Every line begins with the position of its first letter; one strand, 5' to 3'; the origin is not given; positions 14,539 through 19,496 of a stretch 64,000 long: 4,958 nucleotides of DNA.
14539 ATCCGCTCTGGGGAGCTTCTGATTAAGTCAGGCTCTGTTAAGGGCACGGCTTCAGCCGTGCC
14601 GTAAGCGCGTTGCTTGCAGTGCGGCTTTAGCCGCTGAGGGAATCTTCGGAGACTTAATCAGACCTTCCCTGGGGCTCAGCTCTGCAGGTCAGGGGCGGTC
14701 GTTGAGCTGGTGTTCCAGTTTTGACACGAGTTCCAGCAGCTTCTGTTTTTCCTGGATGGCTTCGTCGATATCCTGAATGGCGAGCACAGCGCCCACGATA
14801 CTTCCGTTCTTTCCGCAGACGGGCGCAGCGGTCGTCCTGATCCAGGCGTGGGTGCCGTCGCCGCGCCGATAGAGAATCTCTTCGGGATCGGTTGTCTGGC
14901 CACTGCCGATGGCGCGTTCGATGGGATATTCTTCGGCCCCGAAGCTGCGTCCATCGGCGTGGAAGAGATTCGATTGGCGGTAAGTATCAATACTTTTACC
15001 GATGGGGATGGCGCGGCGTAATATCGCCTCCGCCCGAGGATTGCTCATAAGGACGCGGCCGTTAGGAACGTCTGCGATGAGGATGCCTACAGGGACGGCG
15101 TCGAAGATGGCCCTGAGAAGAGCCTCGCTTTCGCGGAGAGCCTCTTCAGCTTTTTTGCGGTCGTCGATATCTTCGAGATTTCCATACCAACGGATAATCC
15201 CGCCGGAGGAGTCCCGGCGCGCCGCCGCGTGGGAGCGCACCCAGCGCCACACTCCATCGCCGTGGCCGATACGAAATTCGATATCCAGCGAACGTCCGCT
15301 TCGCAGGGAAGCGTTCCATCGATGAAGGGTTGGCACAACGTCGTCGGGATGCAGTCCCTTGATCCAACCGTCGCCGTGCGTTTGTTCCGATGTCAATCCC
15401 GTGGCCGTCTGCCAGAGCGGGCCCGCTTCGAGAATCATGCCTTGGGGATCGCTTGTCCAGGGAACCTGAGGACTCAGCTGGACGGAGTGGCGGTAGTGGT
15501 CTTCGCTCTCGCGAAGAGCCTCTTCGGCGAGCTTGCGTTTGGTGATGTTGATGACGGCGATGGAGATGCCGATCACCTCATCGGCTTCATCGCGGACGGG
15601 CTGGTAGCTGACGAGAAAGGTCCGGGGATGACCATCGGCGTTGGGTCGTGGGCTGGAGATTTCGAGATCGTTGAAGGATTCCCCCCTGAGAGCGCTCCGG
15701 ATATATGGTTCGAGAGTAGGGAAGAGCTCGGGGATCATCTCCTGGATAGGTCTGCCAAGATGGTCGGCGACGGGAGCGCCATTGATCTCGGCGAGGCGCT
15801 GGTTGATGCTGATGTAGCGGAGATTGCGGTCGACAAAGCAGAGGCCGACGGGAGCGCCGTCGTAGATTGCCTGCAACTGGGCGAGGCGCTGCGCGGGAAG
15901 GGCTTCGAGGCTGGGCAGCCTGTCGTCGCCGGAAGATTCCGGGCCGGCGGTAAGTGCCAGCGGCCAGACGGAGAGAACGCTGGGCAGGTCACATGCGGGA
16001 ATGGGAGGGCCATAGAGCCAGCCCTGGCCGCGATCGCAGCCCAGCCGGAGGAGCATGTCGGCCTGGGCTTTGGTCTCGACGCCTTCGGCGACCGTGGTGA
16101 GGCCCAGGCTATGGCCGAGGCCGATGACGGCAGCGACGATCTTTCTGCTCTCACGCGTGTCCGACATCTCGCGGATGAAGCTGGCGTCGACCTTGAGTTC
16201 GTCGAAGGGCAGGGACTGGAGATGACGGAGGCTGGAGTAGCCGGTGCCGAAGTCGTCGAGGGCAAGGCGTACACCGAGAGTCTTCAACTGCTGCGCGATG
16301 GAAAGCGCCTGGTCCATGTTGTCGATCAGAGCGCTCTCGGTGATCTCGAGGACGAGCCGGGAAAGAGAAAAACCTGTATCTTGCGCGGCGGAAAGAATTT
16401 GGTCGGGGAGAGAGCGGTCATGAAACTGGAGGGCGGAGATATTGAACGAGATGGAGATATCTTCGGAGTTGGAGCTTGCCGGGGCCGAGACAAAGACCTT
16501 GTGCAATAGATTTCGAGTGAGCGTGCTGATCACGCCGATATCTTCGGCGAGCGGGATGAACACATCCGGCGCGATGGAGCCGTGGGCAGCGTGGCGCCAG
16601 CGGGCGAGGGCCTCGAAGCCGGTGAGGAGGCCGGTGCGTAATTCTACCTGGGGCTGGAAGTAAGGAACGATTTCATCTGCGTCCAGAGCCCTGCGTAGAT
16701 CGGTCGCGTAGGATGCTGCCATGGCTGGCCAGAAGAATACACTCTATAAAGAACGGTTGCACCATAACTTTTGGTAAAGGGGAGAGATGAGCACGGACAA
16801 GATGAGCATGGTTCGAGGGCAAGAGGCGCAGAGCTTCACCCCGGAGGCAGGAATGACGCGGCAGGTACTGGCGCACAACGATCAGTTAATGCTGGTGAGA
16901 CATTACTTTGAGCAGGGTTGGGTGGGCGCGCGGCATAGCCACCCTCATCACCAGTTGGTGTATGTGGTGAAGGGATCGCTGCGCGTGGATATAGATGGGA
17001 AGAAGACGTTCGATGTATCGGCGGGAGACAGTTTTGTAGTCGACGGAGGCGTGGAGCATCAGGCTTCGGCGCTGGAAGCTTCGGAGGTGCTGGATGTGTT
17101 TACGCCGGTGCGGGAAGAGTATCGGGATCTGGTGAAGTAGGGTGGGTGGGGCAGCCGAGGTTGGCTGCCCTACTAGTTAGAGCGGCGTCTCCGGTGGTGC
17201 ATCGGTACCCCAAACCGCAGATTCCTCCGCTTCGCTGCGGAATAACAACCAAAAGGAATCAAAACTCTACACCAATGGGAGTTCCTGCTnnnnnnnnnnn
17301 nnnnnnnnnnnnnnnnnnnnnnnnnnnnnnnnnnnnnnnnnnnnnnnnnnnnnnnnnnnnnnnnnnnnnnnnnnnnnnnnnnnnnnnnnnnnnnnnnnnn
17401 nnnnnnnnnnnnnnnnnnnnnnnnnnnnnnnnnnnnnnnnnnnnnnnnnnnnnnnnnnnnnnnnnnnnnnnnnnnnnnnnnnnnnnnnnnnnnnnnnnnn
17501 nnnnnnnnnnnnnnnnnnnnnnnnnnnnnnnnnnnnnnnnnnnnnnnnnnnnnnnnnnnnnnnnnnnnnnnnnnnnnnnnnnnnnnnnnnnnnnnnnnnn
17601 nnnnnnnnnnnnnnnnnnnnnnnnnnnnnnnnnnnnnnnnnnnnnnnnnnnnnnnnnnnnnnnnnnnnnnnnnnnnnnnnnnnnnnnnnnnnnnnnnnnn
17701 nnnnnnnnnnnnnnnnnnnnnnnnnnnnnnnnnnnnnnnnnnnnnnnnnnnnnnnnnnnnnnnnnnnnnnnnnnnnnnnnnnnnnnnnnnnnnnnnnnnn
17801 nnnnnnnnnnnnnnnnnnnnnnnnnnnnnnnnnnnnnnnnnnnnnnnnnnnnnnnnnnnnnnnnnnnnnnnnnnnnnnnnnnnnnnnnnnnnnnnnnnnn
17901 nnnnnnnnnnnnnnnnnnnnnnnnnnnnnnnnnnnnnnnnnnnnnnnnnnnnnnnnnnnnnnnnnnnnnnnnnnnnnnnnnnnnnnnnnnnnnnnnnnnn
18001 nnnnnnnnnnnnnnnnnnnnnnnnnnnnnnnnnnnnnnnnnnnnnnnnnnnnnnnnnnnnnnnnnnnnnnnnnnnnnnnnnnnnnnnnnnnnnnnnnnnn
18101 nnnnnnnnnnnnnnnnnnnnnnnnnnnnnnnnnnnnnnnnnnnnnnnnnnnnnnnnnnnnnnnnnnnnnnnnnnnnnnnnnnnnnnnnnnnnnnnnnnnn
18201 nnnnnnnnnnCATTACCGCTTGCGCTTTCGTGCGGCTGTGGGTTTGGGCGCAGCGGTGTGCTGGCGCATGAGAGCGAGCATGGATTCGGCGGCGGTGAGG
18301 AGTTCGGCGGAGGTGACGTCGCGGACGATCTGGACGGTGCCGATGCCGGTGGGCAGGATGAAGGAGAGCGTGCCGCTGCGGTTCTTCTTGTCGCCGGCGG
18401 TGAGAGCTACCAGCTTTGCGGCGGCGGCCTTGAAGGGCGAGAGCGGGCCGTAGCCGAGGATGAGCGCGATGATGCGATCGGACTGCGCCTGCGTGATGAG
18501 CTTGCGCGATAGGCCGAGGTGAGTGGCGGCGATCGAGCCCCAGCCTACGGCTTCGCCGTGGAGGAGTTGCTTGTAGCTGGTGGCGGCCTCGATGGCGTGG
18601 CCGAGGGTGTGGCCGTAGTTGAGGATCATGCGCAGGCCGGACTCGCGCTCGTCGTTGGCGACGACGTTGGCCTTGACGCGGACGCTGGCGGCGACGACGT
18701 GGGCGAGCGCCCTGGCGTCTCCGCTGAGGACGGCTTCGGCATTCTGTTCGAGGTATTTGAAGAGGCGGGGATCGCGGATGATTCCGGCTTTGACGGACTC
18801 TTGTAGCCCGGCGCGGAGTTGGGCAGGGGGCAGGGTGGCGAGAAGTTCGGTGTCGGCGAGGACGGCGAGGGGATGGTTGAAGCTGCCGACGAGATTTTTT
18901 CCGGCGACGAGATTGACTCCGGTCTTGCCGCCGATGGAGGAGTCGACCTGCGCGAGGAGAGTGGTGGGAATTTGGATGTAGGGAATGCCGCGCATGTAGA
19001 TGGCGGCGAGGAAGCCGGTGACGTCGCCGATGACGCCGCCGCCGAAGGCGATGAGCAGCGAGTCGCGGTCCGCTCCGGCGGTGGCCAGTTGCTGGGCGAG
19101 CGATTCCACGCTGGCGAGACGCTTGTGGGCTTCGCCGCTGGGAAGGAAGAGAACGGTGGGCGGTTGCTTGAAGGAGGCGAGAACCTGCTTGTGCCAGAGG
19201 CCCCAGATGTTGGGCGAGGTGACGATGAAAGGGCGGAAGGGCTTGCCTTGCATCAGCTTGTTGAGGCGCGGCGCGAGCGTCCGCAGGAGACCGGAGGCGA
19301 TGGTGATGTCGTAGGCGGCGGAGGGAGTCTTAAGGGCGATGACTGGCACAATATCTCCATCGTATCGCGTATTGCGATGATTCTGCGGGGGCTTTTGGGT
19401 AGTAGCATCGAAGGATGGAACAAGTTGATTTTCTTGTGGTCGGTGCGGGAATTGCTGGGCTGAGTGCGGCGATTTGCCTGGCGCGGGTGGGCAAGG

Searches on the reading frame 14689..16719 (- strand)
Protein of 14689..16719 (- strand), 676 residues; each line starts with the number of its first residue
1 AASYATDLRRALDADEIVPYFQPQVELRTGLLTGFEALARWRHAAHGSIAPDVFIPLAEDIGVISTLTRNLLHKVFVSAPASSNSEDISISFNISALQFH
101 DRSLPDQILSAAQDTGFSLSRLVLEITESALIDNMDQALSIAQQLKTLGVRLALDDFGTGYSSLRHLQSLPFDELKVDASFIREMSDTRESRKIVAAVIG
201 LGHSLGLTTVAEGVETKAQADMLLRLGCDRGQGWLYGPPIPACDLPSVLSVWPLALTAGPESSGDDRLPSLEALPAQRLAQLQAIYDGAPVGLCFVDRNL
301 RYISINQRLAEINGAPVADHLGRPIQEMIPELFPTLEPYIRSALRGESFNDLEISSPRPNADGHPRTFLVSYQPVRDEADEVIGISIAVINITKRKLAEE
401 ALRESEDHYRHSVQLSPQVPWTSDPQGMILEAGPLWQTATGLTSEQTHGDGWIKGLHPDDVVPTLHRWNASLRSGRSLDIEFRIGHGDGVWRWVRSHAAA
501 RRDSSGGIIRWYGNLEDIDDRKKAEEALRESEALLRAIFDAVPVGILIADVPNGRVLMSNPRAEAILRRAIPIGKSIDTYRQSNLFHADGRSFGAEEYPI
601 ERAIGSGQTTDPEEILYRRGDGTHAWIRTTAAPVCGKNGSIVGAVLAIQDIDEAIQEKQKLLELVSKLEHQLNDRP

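Call 10: search_protein_families(library=pfam, proteins=[window:14689-16719:-])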
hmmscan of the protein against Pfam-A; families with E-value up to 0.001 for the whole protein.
window:14689-16719:- (676 aa): 7 families
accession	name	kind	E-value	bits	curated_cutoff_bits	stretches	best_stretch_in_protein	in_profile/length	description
PF00563.25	EAL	-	2.6e-75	253.2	31.3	1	7-239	3-236/236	EAL domain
PF08448.16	PAS_4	-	1.7e-31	109.1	23.1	3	287-396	2-109/110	PAS fold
PF00989.32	PAS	-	1.9e-22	79.8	22.6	2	281-388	2-109/113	PAS fold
PF08447.18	PAS_3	-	9.6e-22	77.5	25.6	1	433-513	5-87/89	PAS fold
PF13426.13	PAS_9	-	5.1e-18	65.7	27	2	543-652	1-102/103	PAS domain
PF13188.13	PAS_8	-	6.6e-13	48.5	21.8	2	534-583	2-50/65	PAS domain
PF13596.12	PAS_10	-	2.2e-10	41.6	22.1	1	282-393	1-106/106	PAS domain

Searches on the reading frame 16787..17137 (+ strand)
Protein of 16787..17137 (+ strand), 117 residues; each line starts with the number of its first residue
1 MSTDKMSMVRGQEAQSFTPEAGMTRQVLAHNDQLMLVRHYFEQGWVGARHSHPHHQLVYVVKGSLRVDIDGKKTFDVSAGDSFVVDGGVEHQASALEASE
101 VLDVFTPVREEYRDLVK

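Call 10: search_protein_families(library=pfam, proteins=[window:16787-17137:+])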
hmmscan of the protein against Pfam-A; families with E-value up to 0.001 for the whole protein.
window:16787-17137:+ (117 aa): 3 families
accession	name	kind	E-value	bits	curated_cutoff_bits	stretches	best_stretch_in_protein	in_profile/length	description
PF07883.17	Cupin_2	-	1.7e-14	53.7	27.2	1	41-104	5-69/70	Cupin domain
PF02311.25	AraC_binding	-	2.7e-07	30.8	21.1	1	43-94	12-62/135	AraC-like ligand binding domain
PF05899.18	Cupin_3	-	1.2e-05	25.3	23.5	1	53-93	24-64/74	EutQ-like cupin domain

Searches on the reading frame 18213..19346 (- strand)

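Call 10: search_protein_families(library=pfam, proteins=[window:18213-19346:-])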
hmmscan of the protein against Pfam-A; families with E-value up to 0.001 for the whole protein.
window:18213-19346:- (377 aa): 4 families
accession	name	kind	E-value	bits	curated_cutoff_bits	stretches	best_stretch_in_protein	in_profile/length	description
PF01761.26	DHQ_synthase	-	1.4e-44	150.9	24.2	1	67-178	3-114/115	3-dehydroquinate synthase N-terminal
PF24621.2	DHQS_C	-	5.3e-40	137.1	27.6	1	180-322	1-144/144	3-dehydroquinate synthase C-terminal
PF13685.12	Fe-ADH_2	-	9.8e-08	32.6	28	1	17-173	3-149/149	Iron-containing alcohol dehydrogenase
PF00465.25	Fe-ADH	-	2e-06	27.9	31.3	1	23-129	13-130/168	Iron-containing alcohol dehydrogenase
